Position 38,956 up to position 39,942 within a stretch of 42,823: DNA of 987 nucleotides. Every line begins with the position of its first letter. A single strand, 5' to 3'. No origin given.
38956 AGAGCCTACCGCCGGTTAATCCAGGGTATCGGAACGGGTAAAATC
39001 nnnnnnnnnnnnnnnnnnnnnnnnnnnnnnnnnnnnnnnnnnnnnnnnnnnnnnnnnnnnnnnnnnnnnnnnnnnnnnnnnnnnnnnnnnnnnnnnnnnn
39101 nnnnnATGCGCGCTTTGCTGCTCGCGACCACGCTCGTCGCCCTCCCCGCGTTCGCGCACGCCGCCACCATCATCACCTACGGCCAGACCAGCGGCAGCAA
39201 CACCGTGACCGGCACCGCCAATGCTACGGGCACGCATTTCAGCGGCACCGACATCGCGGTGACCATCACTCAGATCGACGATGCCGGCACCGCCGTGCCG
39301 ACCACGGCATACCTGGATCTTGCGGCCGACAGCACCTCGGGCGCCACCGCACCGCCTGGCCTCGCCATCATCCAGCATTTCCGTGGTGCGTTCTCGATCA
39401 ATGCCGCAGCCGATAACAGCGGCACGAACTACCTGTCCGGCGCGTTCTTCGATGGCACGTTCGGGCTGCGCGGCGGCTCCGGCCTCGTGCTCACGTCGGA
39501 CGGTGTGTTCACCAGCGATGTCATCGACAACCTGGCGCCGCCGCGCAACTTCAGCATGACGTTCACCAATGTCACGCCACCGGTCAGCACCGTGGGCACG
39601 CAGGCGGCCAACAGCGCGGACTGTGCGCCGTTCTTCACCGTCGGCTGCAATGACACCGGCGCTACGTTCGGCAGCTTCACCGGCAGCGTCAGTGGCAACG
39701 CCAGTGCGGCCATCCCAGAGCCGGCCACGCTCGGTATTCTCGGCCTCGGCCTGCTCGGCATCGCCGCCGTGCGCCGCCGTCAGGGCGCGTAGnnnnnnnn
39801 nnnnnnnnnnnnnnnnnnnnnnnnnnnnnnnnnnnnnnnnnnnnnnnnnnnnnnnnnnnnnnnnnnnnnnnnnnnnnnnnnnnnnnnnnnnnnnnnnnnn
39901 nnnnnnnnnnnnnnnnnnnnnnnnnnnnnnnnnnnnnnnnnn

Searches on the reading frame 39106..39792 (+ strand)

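Call 92: search_protein_families(library=pfam, proteins=[window:39106-39792:+], max_evalue=0.01)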
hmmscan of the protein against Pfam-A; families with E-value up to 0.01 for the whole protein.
window:39106-39792:+ (228 aa): 1 family
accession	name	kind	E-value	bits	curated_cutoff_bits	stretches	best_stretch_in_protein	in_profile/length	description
PF07589.16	PEP-CTERM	-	1.1e-07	32.1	20.7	1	202-225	1-24/24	PEP-CTERM motif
